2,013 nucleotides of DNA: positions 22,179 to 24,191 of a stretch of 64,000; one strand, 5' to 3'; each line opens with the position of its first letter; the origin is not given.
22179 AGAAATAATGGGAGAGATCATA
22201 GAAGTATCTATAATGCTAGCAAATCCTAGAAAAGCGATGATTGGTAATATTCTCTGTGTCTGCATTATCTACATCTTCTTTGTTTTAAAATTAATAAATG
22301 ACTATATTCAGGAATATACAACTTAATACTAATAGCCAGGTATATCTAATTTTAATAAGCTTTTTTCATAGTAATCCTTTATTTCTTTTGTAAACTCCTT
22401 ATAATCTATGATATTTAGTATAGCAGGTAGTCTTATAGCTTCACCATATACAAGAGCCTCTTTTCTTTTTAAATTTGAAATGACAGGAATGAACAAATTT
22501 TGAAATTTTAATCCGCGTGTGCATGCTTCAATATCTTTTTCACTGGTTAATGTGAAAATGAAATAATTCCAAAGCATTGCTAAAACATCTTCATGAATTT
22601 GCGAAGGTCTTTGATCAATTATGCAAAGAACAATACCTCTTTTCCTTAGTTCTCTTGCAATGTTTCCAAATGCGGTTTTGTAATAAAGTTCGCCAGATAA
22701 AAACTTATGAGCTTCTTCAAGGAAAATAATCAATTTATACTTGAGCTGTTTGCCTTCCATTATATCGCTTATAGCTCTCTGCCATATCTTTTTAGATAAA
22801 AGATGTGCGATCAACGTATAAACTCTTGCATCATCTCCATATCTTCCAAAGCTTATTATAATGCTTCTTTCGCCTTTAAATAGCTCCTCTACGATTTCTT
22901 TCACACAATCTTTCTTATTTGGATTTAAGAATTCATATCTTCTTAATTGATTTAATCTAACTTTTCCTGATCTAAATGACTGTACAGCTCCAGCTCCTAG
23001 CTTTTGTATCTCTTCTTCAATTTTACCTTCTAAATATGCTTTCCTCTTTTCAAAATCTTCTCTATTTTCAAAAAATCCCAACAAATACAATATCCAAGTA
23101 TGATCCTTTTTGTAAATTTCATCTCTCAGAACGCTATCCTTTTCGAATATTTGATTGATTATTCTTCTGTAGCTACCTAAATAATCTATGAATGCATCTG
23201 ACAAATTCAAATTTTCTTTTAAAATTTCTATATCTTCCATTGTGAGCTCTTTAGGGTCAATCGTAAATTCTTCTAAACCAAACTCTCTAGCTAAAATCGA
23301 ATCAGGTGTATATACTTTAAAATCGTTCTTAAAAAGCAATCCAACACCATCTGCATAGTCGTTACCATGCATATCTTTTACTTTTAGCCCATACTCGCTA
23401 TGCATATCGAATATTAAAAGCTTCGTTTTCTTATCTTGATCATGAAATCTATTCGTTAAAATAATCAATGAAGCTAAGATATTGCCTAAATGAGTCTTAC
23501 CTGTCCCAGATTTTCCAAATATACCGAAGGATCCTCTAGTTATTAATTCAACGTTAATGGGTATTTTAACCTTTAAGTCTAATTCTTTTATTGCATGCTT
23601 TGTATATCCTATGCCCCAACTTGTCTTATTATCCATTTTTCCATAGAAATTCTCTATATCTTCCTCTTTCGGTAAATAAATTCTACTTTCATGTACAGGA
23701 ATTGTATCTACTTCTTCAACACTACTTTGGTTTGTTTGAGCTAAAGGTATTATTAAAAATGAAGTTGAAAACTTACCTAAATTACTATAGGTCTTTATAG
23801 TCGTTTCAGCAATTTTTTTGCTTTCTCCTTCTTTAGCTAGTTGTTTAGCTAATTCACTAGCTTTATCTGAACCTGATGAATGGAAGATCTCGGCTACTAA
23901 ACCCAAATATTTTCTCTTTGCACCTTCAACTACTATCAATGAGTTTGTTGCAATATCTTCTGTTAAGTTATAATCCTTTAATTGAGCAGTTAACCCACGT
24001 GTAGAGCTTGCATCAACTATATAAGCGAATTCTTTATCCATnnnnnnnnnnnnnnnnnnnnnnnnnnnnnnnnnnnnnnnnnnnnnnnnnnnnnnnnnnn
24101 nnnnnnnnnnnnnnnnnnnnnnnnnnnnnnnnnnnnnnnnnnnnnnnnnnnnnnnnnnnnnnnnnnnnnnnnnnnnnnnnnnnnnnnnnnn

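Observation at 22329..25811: nurA / unknown 220-aa gene / herA operon detached from mre11-rad50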

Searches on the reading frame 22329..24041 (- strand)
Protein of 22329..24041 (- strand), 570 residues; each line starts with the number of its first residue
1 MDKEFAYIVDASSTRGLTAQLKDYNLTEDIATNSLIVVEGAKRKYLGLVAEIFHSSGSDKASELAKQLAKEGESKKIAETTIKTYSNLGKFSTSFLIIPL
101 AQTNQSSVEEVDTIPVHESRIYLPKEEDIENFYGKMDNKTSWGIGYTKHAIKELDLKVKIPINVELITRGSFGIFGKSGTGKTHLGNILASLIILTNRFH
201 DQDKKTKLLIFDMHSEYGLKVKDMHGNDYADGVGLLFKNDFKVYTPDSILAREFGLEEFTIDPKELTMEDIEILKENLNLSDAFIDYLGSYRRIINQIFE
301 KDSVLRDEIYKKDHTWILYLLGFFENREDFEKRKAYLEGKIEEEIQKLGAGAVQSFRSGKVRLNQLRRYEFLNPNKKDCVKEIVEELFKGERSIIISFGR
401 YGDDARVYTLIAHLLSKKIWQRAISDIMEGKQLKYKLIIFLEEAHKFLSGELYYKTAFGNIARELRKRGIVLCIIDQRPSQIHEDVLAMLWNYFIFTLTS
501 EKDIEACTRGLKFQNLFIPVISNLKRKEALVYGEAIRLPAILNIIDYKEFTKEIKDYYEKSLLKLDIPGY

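Call 3: search_protein_families(library=pfam, proteins=[window:22329-24041:-], max_evalue=1)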
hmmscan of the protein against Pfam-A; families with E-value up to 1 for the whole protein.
window:22329-24041:- (570 aa): 4 families
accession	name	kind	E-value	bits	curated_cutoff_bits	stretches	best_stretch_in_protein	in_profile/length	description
PF01935.23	DUF87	-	5.4e-19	69.6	23.2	1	157-416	11-218/220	Helicase HerA, central domain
PF05872.18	HerA_C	-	0.063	12.3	22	1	430-493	252-316/502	Helicase HerA-like C-terminal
PF13401.12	AAA_22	-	0.17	12.7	27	0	169-190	5-26/130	AAA domain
PF00005.33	ABC_tran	-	0.22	12.5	25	0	171-193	13-35/137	ABC transporter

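Call 4: search_protein_families(library=padloc, proteins=[window:22329-24041:-], max_evalue=1)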
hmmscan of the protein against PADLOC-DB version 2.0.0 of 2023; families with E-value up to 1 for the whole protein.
window:22329-24041:- (570 aa): 12 families
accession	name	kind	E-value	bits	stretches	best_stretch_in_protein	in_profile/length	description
PDLC04105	HerA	-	3.8e-26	89.8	2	410-544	396-535/576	-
PDLC02185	HerA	-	2.7e-20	70.6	2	429-544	439-561/585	-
PDLC02188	HerA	-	6.7e-18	62.8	2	436-545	428-543/578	-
PDLC04100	HerA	-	7.1e-18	62.6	1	429-544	433-555/580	-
PDLC04097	HerA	-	3.5e-17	60.3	2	407-547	446-595/618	-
PDLC04102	HerA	-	1.2e-16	58.2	2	411-546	483-621/654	-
PDLC04106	HerA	-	4.6e-15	53.2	2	429-545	504-629/667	-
PDLC04103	HerA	-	2.1e-14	50.8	1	434-544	439-556/579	-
PDLC04140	mad8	-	2.1e-13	48.5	1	160-543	18-298/314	mads_8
PDLC04098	HerA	-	1.1e-09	35.5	2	438-549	529-651/686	-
PDLC04104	HerA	-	1.6e-09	35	1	407-544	194-336/379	-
PDLC01055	HerA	-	8.8e-06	22.8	2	102-217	96-199/532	Type III coevolved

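Call 5: search_protein_families(library=ncbifam, proteins=[window:22329-24041:-], max_evalue=1)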
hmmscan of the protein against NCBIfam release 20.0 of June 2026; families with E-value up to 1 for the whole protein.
window:22329-24041:- (570 aa): 10 families
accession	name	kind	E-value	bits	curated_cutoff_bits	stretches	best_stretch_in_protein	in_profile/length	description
NF040937.1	HerA_Thermprot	equivalog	8.4e-19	67.3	800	2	388-548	304-465/487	DNA double-strand break repair helicase HerA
NF042944.1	HerA_antiphage_2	equivalog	2.7e-18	66.1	850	2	429-547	421-545/576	anti-phage-associated helicase HerA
NF042943.1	HerA_antiphage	equivalog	1.4e-17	63.5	800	1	429-545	427-550/566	anti-phage-associated helicase HerA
NF040819.1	helicase_HerA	equivalog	1.8e-15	56.5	970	1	421-551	387-521/561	DNA double-strand break repair helicase HerA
NF053655.1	CedD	equivalog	1.4e-13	50.4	600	2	424-544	408-525/527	DNA-translocating ATPase CedD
NF033849.1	ser_rich_anae_1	subfamily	1.2e-06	26.2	650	1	409-509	990-1101/1163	serine-rich protein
NF008355.0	PRK11144.1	equivalog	0.0069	15.4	434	1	158-193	13-48/353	molybdenum ABC transporter ATP-binding protein ModC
TIGR02142.1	modC_ABC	equivalog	0.0079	15.5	285.05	1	159-193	13-47/353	molybdenum ABC transporter ATP-binding protein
NF041214.1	plasmid_TraB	equivalog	0.019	13.5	800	1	426-503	338-414/639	plasmid transfer protein TraB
TIGR03269.1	met_CoM_red_A2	equivalog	0.092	11.3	517.1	1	162-194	303-335/530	methyl coenzyme M reductase system, component A2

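Call 17: find_homologous_proteins(query=window:22329-24041:-, max_evalue=0.001)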
Query window:22329-24041:- (570 aa): 2902 proteins with E <= 0.001 among 8000 candidates; the best 120 are listed.
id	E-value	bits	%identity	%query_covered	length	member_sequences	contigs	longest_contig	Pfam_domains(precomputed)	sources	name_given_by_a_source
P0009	0.0e+0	1262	100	100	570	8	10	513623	PF01935.24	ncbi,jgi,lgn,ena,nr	ncbi:MAG: ATP-binding protein [Thermoproteota archaeon]|jgi:DNA helicase HerA-like ATPase|nr:ATP-bin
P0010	3.2e-254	863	66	100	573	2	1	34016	PF01935.24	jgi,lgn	-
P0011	1.1e-227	775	61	100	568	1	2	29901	PF01935.24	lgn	-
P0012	3.6e-219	747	60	100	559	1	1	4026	PF01935.24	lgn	-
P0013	3.6e-207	708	56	100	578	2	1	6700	PF01935.24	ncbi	-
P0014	2.6e-188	645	69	73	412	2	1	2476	PF01935.24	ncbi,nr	ncbi:MAG TPA: ATP-binding protein, partial [Geobacterales bacterium]|nr:ATP-binding protein [Geobact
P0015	3.1e-179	615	53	99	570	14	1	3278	PF01935.24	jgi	-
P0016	1.2e-175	603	51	99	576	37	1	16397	PF01935.24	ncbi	-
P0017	2.5e-173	596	51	100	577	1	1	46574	PF01935.24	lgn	-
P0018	1.4e-172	593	49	100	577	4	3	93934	PF01935.24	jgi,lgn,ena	-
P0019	2.2e-172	593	49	100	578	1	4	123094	PF01935.24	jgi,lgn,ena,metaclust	metaclust:\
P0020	3.2e-172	592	50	100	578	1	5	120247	PF01935.24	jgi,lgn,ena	jgi:DNA helicase HerA-like ATPase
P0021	3.4e-172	592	50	100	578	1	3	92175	PF01935.24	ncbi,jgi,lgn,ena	-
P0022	4.0e-171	589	49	100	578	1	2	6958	PF01935.24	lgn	-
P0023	5.7e-171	588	49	100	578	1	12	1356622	PF01935.24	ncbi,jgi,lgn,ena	jgi:Predicted ATPase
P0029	1.7e-141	491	45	98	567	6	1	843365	PF01935.24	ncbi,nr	ncbi:MAG: ATP-binding protein [archaeon GB-1867-005]|nr:ATP-binding protein [Candidatus Culexmicrobi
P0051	1.5e-124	435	40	98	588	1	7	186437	PF01935.24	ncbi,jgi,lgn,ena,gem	ncbi:MAG: ATP-binding protein [Candidatus Baldrarchaeia archaeon]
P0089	2.8e-90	322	35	98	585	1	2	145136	PF01935.24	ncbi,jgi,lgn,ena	ncbi:MAG: ATP-binding protein [Candidatus Njordarchaeales archaeon]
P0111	4.5e-84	301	36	97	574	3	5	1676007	PF01935.24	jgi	jgi:hypothetical protein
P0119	1.5e-80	290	33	98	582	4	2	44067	PF01935.24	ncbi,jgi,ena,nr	ncbi:hypothetical protein B6U74_02660 [Candidatus Bathyarchaeota archaeon ex4484_205]|nr:MAG: hypoth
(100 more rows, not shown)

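Call 18: find_encoding_contigs(protein=P0023, flank=6000, max_places=2)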
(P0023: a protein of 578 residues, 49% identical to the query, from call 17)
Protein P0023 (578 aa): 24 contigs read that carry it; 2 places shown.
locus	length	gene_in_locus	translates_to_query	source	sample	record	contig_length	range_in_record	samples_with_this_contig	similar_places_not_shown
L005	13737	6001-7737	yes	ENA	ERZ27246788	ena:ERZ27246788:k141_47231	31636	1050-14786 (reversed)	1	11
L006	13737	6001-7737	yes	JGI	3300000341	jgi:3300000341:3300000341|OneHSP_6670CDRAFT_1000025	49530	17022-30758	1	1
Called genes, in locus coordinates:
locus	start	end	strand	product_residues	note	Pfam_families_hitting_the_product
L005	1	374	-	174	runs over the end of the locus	PF02566:OsmC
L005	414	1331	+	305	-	PF00296:Bac_luciferase (weak)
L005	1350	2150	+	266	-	PF00459:Inositol_P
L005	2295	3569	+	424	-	PF00579:tRNA-synt_1b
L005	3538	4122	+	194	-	PF03266:NTPase_1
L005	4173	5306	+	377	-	PF09376:NurA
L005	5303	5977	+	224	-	-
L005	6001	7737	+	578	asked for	PF01935:DUF87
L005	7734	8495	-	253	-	PF00149:Metallophos, PF12850:Metallophos_2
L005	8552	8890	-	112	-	-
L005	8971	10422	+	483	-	PF02074:Peptidase_M32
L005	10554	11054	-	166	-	-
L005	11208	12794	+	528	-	PF04055:Radical_SAM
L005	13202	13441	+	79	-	-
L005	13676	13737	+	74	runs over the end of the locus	-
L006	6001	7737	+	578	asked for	PF01935:DUF87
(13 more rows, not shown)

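Call 19: find_encoding_contigs(protein=P0029, flank=6000, max_places=2)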
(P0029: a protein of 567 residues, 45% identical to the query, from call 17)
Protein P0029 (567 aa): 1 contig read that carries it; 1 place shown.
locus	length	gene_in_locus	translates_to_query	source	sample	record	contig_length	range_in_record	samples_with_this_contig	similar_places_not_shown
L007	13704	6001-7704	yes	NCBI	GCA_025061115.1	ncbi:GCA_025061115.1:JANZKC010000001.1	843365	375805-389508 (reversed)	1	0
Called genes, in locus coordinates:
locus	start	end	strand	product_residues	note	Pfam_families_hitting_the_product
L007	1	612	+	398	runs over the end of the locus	PF01321:Creatinase_N, PF00557:Peptidase_M24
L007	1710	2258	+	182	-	PF01966:HD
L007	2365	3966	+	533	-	PF00890:FAD_binding_2, PF01266:DAO, PF01946:Thi4 (faint), PF03486:HI0933_like, PF07992:Pyr_redox_2, PF12831:FAD_oxidored (weak), PF02910:Succ_DH_flav_C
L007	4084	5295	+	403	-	PF09376:NurA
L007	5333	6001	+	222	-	-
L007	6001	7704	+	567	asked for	PF01935:DUF87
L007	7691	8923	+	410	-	PF00149:Metallophos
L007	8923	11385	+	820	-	PF02463:SMC_N, PF13476:AAA_23, PF10046:BLOC1_2 (faint), PF05531:NPV_P10 (faint), PF13558:SbcC_Walker_B (weak)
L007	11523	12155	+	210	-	PF04023:FeoA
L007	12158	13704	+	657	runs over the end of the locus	PF01926:MMR_HSR1, PF02421:FeoB_N, PF17910:FeoB_Cyto, PF07670:Gate, PF07664:FeoB_C, PF07670:Gate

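Call 20: find_encoding_contigs(protein=P0051, flank=6000, max_places=2)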
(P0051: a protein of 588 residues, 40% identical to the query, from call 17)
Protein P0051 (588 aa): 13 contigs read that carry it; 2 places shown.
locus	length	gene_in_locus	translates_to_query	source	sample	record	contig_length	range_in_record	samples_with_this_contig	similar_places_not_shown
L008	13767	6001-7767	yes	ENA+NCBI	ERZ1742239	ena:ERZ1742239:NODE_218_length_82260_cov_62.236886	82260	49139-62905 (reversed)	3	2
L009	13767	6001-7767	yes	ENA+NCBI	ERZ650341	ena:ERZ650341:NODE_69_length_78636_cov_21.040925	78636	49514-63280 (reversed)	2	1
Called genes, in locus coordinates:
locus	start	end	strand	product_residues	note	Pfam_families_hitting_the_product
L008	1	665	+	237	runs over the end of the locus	PF17746:SfsA_N, PF03749:SfsA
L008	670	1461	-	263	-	PF02634:FdhD-NarQ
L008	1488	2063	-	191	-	PF03703:bPH_2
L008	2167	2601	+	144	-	PF13650:Asp_protease_2 (weak)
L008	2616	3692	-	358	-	-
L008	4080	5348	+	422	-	PF09376:NurA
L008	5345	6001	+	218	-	-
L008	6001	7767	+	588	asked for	PF01935:DUF87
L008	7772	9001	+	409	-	PF00149:Metallophos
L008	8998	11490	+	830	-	PF13476:AAA_23, PF23991:DUF7310 (faint), PF04513:Baculo_PEP_C (faint), PF05531:NPV_P10 (faint), PF10046:BLOC1_2 (faint), PF06009: (weak), PF23854:DUF7217 (faint), PF13558:SbcC_Walker_B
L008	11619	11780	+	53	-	PF02146:SIR2 (weak)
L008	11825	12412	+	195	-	PF02146:SIR2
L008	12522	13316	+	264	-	PF01925:TauE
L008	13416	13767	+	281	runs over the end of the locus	-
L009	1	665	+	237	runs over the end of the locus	PF17746:SfsA_N, PF03749:SfsA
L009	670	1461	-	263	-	PF02634:FdhD-NarQ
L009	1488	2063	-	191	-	PF03703:bPH_2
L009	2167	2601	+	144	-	PF13650:Asp_protease_2 (weak)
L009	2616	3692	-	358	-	-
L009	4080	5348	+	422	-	PF09376:NurA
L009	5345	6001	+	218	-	-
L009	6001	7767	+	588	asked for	PF01935:DUF87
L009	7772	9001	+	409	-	PF00149:Metallophos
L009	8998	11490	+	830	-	PF13476:AAA_23, PF23991:DUF7310 (faint), PF04513:Baculo_PEP_C (faint), PF05531:NPV_P10 (faint), PF10046:BLOC1_2 (faint), PF06009: (weak), PF23854:DUF7217 (faint), PF13558:SbcC_Walker_B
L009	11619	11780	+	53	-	PF02146:SIR2 (weak)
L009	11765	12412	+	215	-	PF02146:SIR2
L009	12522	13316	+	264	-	PF01925:TauE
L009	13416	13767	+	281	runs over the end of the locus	-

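Call 36: find_encoding_contigs(protein=P0089, flank=6000, max_places=1)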
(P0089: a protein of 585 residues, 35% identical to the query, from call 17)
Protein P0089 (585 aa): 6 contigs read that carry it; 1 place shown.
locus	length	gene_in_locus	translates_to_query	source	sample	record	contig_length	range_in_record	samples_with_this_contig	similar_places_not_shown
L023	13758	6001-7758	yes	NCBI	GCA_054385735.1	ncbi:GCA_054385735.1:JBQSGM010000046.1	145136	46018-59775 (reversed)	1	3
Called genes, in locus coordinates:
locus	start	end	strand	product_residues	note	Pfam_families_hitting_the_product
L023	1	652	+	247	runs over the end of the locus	-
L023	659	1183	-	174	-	PF13412:HTH_24, PF13404:HTH_AsnC-type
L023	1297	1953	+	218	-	PF13192:Thioredoxin_3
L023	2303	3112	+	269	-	PF01904:DUF72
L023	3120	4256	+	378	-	PF02254:TrkA_N, PF03435:Sacchrp_dh_NADP, PF16653:Sacchrp_dh_C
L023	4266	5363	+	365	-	PF09376:NurA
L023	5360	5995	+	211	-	-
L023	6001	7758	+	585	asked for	PF01935:DUF87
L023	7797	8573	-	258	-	PF01957:NfeD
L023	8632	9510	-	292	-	PF01145:Band_7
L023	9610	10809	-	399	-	PF01507:PAPS_reduct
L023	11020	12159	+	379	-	PF13477:Glyco_trans_4_2, PF13439:Glyco_transf_4, PF13579:Glyco_trans_4_4, PF20706:GT4-conflict (weak), PF00534:Glycos_transf_1, PF13692:Glyco_trans_1_4, PF13524:Glyco_trans_1_2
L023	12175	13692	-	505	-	PF01966:HD (weak)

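Call 37: find_encoding_contigs(protein=P0111, flank=6000, max_places=1)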
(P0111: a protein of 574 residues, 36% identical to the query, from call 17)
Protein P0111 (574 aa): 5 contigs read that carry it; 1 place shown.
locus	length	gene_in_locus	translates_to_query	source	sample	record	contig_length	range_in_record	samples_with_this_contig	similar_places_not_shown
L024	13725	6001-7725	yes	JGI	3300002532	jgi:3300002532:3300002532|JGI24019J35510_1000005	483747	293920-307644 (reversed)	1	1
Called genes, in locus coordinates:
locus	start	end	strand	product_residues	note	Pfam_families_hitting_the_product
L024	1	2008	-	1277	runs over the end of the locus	PF05547:Peptidase_M6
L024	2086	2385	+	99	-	PF01883:FeS_assembly_P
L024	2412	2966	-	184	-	PF12773:DZR (weak), PF24463:DUF7577 (weak), PF00641:Zn_ribbon_RanBP (faint), PF13240:Zn_Ribbon_1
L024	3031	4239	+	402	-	PF04055:Radical_SAM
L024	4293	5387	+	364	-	PF09376:NurA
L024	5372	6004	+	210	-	-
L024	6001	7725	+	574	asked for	PF01935:DUF87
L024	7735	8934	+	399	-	PF00149:Metallophos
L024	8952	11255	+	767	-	PF02463:SMC_N (weak), PF13476:AAA_23, PF04423:Rad50_zn_hook, PF13558:SbcC_Walker_B (weak)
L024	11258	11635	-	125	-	PF01592:NifU_N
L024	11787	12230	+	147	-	PF01325:Fe_dep_repress, PF02742:Fe_dep_repr_C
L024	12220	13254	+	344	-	PF01297:ZnuA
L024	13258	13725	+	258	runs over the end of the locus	PF02463:SMC_N (faint), PF00005:ABC_tran, PF13304:AAA_21 (faint), PF13558:SbcC_Walker_B (faint)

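Call 38: find_encoding_contigs(protein=P0119, flank=6000, max_places=1)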
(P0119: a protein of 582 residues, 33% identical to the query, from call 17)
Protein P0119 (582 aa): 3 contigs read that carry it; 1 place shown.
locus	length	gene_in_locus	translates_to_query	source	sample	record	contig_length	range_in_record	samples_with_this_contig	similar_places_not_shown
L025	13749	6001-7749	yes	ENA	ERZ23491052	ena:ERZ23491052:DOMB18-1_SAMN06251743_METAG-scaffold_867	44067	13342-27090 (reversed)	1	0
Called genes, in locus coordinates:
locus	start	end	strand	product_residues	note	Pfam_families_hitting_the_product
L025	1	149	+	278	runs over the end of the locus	PF01061:ABC2_membrane, PF12698:ABC2_membrane_3 (weak)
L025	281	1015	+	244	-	-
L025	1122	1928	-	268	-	PF00950:ABC-3, PF01032:FecCD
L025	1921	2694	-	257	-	PF02463:SMC_N (faint), PF00005:ABC_tran, PF13304:AAA_21 (weak)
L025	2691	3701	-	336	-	PF01297:ZnuA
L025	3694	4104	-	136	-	PF01325:Fe_dep_repress, PF01047:MarR (weak), PF25213:HVO_A0261_N (weak), PF02742:Fe_dep_repr_C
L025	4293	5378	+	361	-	-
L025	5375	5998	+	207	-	-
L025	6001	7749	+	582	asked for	PF01935:DUF87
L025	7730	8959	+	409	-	PF00149:Metallophos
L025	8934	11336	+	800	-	PF02463:SMC_N, PF13558:SbcC_Walker_B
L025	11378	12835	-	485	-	PF03951:Gln-synt_N, PF00120:Gln-synt_C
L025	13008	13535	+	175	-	PF01750:HycI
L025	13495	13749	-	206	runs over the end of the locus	PF01810:LysE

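Call 45: search_solved_structures(query=window:22329-24041:-, max_evalue=0.001)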
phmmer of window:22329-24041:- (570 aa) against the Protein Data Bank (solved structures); distinct sequences matched with E-value up to 0.001: 9.
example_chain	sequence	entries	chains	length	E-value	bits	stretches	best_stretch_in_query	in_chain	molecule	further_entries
8j4u_M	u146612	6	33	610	3.3e-13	52.5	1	428-545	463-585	Nucleoside triphosphate hydrolase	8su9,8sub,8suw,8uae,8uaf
8xau_A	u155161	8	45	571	3.6e-13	52.3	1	401-544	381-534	ATP-binding protein | HerA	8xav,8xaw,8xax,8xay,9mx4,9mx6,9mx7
4d2i_A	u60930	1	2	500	1.2e-12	50.6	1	374-544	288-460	HERA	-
8wiv_A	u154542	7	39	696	3.1e-11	45.9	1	411-540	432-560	Helicase HerA central domain-containing protein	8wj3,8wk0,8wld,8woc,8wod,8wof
9x1l_A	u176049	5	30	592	8.3e-11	44.5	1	436-549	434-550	DNA helicase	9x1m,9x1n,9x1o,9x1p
8yho_A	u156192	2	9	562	2.9e-10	42.7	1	391-552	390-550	DUF87 domain-containing protein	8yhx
8wet_A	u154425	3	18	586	3e-09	39.4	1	377-510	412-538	TdpA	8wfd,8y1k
9c1m_M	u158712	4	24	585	4.3e-09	38.9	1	405-544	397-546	ATP-binding protein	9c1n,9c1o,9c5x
8ziq_M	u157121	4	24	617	2.9e-08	36.1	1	379-541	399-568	HerA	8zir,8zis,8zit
